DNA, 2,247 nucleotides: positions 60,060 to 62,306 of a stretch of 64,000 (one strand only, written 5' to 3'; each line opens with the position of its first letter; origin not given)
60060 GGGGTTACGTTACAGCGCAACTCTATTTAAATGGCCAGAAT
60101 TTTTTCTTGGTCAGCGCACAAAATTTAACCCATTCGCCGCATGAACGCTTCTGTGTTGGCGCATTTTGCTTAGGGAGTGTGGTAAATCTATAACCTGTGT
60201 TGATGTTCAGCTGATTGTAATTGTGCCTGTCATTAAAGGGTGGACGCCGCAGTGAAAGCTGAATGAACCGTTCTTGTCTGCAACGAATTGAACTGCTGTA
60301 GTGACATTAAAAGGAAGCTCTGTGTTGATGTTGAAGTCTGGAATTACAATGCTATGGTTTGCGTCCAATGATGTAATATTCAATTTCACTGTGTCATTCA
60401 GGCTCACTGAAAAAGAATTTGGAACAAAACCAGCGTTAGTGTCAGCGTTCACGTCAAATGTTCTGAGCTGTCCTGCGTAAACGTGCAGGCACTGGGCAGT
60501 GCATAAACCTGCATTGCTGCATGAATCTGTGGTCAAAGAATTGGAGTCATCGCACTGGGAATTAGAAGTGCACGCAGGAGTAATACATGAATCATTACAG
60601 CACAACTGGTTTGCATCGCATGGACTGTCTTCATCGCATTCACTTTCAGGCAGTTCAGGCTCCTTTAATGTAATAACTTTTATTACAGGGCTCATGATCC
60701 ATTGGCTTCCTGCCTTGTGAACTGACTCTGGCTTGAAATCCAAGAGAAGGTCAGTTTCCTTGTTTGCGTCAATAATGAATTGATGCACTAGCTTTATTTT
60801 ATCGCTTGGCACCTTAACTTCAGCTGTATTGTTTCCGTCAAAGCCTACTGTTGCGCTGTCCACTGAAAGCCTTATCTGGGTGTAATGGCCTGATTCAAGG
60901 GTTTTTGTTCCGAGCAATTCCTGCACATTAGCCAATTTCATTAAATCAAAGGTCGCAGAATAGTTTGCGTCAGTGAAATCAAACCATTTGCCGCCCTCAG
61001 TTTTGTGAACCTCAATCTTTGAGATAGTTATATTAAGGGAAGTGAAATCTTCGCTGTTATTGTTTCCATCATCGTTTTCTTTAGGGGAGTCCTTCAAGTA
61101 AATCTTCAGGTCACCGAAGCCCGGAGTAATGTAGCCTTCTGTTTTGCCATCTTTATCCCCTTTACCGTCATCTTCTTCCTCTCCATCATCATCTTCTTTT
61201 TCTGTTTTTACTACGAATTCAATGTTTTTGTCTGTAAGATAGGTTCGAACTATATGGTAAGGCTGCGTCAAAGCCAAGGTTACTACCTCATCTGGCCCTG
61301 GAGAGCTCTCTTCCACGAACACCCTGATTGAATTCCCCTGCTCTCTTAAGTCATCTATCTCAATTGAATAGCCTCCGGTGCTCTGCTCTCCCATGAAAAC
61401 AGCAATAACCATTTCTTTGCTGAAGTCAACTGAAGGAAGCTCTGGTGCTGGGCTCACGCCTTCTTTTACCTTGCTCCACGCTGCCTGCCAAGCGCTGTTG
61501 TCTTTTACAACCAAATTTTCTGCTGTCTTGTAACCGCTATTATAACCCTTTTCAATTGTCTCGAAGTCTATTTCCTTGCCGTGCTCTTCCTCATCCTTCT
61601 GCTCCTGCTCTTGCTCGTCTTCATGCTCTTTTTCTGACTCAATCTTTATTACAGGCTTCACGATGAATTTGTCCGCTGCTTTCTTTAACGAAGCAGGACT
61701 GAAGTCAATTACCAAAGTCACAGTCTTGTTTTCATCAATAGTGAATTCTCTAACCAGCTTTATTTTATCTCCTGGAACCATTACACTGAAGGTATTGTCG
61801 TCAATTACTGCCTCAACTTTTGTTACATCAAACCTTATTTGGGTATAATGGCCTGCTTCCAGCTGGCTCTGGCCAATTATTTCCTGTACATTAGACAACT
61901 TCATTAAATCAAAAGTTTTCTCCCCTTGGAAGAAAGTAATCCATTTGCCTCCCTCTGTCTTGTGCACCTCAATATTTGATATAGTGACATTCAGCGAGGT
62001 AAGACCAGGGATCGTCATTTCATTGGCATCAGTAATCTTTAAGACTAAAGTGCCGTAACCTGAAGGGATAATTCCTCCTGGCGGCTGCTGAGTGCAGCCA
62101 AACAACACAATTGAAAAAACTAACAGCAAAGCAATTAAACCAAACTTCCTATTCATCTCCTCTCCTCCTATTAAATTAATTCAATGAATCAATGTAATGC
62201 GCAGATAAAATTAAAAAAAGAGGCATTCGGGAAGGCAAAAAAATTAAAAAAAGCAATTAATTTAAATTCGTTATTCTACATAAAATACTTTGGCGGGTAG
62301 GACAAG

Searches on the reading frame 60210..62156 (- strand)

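Call 72: search_protein_families(library=pfam, proteins=[window:60210-62156:-], max_evalue=0.00001)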
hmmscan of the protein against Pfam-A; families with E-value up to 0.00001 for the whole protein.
window:60210-62156:- (649 aa): 3 families
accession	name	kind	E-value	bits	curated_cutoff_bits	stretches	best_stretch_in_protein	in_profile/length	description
PF14321.11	DUF4382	-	2.1e-39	135.3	25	2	348-489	2-135/136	Domain of unknown function (DUF4382)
PF14343.11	PrcB_C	-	2.8e-19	69.5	24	1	249-305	1-55/56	PrcB C-terminal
PF13473.12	Cupredoxin_1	-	1.2e-09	38.5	27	1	574-648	29-104/104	Cupredoxin-like domain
